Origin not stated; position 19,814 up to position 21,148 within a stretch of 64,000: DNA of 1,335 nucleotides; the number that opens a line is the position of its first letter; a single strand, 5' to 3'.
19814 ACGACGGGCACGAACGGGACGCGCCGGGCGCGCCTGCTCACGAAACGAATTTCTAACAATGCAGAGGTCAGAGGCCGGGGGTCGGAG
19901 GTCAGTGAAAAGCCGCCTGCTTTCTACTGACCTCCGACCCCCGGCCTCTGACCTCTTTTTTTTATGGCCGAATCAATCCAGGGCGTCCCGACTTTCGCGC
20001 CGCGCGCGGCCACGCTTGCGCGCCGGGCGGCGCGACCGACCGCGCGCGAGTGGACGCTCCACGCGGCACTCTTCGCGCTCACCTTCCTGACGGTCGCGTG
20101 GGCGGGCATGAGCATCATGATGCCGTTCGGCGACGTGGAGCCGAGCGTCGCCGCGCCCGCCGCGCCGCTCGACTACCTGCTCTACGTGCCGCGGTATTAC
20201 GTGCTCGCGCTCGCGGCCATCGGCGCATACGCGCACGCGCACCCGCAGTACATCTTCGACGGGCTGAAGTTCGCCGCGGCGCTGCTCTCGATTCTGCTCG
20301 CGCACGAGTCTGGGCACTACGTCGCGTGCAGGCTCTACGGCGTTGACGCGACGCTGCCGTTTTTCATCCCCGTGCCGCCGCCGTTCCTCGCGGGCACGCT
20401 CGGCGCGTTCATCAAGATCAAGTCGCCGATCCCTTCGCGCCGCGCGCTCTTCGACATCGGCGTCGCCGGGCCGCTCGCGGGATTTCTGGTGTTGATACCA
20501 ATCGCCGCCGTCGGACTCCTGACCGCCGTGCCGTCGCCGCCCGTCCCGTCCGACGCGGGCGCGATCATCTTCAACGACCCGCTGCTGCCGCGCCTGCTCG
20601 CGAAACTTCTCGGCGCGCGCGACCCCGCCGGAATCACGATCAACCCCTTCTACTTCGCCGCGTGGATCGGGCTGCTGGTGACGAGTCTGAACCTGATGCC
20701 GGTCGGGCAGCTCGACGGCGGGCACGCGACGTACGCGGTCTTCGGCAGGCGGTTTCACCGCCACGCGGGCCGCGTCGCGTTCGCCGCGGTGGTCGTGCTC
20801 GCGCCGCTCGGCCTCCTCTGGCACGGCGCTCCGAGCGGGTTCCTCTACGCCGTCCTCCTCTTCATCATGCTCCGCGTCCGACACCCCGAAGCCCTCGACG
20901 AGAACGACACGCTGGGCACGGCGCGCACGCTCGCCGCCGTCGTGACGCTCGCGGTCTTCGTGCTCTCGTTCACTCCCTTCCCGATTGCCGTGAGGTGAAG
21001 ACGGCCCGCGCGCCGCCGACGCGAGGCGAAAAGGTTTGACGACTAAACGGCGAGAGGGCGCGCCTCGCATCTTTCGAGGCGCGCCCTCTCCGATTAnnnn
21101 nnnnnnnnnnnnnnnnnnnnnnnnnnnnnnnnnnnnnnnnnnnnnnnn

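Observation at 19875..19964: Dispersed family of hairpin elements whose arms are tandem heptanucleotide repeats (at least 14 copies in 64 kb)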

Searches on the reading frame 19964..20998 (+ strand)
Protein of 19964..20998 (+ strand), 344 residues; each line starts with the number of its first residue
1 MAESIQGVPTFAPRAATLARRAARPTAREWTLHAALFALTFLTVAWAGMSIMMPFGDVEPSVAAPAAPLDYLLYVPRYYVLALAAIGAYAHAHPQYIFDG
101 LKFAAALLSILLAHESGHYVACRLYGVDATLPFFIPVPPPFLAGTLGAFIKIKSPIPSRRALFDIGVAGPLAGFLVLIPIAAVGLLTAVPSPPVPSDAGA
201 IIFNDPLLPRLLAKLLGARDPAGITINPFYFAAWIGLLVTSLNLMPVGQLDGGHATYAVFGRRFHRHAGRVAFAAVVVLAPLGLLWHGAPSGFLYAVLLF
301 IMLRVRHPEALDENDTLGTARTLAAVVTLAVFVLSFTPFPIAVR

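Call 53: find_homologous_proteins(query=window:19964-20998:+, max_evalue=1e-30)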
Query window:19964-20998:+ (344 aa): 6927 proteins with E <= 1e-30 among 8000 candidates; the best 120 are listed.
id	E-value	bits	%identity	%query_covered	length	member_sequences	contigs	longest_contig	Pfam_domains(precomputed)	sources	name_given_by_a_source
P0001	1.6e-216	736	99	100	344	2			PF02163.29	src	-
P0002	7.2e-188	642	85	100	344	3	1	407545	PF02163.29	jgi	jgi:membrane-associated protease RseP (regulator of RpoE activity)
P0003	2.4e-185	634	85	100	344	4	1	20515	PF02163.29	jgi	jgi:membrane-associated protease RseP (regulator of RpoE activity)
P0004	4.3e-181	620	84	100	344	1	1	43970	PF02163.29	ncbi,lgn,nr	ncbi:MAG TPA: site-2 protease family protein [Pyrinomonadaceae bacterium]|nr:site-2 protease family 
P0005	3.3e-177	607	82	100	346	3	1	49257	PF02163.29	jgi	jgi:membrane-associated protease RseP (regulator of RpoE activity)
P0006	1.6e-172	592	80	100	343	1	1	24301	PF02163.29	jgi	jgi:membrane-associated protease RseP (regulator of RpoE activity)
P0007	1.2e-170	585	79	100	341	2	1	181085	PF02163.29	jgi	jgi:membrane-associated protease RseP (regulator of RpoE activity)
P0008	4.4e-167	574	75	100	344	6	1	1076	PF02163.29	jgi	jgi:membrane-associated protease RseP (regulator of RpoE activity)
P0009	5.3e-167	574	77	100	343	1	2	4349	PF02163.29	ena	-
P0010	2.4e-166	571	77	100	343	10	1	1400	PF02163.29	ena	-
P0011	4.1e-165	567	76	100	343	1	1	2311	PF02163.29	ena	-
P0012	6.1e-165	567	74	100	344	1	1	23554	PF02163.29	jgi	jgi:membrane-associated protease RseP (regulator of RpoE activity)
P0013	2.6e-162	558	74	100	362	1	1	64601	PF02163.29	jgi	jgi:membrane-associated protease RseP (regulator of RpoE activity)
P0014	3.0e-161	555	75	100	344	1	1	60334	PF02163.29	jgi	jgi:membrane-associated protease RseP (regulator of RpoE activity)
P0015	5.4e-161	554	72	100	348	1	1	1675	PF02163.29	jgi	jgi:membrane-associated protease RseP (regulator of RpoE activity)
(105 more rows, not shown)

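Call 54: find_encoding_contigs(protein=P0002, flank=10000, max_places=1)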
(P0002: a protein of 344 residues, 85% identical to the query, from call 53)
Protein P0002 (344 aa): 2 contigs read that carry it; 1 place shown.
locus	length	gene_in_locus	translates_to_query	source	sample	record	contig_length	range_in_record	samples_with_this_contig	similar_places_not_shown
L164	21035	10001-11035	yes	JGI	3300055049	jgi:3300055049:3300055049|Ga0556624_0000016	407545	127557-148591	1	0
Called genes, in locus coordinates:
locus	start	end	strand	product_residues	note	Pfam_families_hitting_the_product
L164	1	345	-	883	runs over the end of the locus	PF13271:DUF4062, PF13424:TPR_12, PF13176:TPR_7 (weak), PF13424:TPR_12, PF13176:TPR_7 (weak), PF13424:TPR_12, PF00515:TPR_1 (weak), PF13424:TPR_12, +8 more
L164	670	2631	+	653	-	PF16177:ACAS_N, PF00501:AMP-binding, PF13193:AMP-binding_C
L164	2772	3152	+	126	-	PF07238:PilZ (weak)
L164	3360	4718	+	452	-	PF01594:AI-2E_transport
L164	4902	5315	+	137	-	PF00072:Response_reg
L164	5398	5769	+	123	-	PF00072:Response_reg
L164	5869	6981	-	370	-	PF00988:CPSase_sm_chain, PF07722:Peptidase_C26 (faint), PF00117:GATase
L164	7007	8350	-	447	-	PF13424:TPR_12 (weak), PF13432:TPR_16 (weak), PF00515:TPR_1 (weak), PF07719:TPR_2 (weak), PF13432:TPR_16, PF14559:TPR_19 (weak), PF13432:TPR_16, PF14559:TPR_19, +12 more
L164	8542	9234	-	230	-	PF10502:Peptidase_S26, PF00717:Peptidase_S24 (faint)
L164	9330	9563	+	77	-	-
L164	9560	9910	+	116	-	PF00216:Bac_DNA_binding, PF18291:HU-HIG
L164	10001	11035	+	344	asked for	PF02163:Peptidase_M50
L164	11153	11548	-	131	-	-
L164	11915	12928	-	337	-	-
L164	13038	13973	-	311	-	PF00072:Response_reg, PF00990:GGDEF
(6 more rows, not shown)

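Call 55: find_encoding_contigs(protein=P0004, flank=10000, max_places=1)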
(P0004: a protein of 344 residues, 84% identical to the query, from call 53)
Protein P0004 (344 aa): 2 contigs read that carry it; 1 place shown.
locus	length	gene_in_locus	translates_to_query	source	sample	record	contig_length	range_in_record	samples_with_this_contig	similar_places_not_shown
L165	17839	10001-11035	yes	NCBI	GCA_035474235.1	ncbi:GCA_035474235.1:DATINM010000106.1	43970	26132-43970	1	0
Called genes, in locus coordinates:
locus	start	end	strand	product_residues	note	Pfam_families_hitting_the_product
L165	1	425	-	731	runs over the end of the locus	PF13271:DUF4062, PF07719:TPR_2 (faint), PF13181:TPR_8 (faint), PF00515:TPR_1 (faint), PF13424:TPR_12, PF13176:TPR_7 (weak)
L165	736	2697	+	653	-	PF16177:ACAS_N, PF00501:AMP-binding, PF13193:AMP-binding_C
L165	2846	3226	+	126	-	PF07238:PilZ (weak)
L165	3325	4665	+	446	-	PF01594:AI-2E_transport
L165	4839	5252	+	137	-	PF00072:Response_reg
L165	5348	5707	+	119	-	PF00072:Response_reg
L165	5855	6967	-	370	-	PF00988:CPSase_sm_chain, PF00117:GATase, PF07722:Peptidase_C26 (faint)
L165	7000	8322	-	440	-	PF13432:TPR_16 (weak), PF00515:TPR_1 (weak), PF07719:TPR_2 (weak), PF13432:TPR_16, PF14559:TPR_19 (weak), PF13424:TPR_12 (weak), PF13432:TPR_16, PF14559:TPR_19, +10 more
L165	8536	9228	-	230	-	PF10502:Peptidase_S26, PF00717:Peptidase_S24 (faint)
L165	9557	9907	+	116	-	PF00216:Bac_DNA_binding, PF18291:HU-HIG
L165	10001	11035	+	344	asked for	PF02163:Peptidase_M50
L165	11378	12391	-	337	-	-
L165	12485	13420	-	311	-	PF00072:Response_reg, PF00990:GGDEF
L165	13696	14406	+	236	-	PF00027:cNMP_binding, PF13545:HTH_Crp_2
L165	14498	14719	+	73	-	PF03884:YacG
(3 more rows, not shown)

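Call 56: find_encoding_contigs(protein=P0005, flank=10000, max_places=1)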
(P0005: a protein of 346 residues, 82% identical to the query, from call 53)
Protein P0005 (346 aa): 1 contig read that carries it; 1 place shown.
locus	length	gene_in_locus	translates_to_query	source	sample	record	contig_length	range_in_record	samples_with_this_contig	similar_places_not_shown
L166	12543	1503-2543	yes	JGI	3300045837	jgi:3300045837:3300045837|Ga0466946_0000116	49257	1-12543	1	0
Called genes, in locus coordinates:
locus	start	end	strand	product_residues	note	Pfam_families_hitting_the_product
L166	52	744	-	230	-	PF10502:Peptidase_S26, PF00717:Peptidase_S24 (faint)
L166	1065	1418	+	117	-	PF00216:Bac_DNA_binding, PF18291:HU-HIG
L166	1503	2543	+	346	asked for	PF02163:Peptidase_M50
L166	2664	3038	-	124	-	-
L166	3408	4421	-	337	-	-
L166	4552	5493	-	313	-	PF00072:Response_reg, PF00990:GGDEF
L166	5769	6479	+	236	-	PF00027:cNMP_binding, PF13545:HTH_Crp_2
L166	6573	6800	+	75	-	PF03884:YacG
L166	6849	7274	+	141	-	-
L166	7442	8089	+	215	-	PF08534:Redoxin, PF00578:AhpC-TSA, PF00085:Thioredoxin (faint), PF13905:Thioredoxin_8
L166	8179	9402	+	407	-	-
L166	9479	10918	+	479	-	PF00224:PK, PF02887:PK_C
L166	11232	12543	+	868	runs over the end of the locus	-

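Call 57: find_encoding_contigs(protein=P0007, flank=10000, max_places=1)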
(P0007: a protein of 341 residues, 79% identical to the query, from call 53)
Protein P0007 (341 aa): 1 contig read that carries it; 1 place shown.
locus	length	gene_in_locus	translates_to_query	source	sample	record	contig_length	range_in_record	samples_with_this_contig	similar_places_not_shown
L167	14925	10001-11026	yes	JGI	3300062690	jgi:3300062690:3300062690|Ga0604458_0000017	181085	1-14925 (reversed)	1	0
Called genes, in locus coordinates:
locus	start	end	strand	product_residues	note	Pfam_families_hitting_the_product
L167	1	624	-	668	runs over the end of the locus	PF13271:DUF4062, PF13191:AAA_16 (weak), PF25873:WHD_MalT (weak), PF13424:TPR_12 (weak)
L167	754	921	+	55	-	-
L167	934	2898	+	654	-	PF16177:ACAS_N, PF00501:AMP-binding, PF13193:AMP-binding_C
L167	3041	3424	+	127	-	PF07238:PilZ (weak)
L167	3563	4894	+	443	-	PF01594:AI-2E_transport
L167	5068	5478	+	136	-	PF00072:Response_reg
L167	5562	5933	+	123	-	PF00072:Response_reg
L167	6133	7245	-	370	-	PF00988:CPSase_sm_chain, PF00117:GATase, PF07722:Peptidase_C26 (faint)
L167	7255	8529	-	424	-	PF13424:TPR_12 (weak), PF13432:TPR_16, PF00515:TPR_1, PF07719:TPR_2, PF13181:TPR_8 (weak), PF13428:TPR_14 (weak), PF13414:TPR_11, PF14559:TPR_19, +13 more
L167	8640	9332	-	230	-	PF10502:Peptidase_S26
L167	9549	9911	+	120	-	PF00216:Bac_DNA_binding, PF18291:HU-HIG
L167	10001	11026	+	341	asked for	PF02163:Peptidase_M50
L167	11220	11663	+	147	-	-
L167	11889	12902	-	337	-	-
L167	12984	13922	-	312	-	PF00072:Response_reg, PF00990:GGDEF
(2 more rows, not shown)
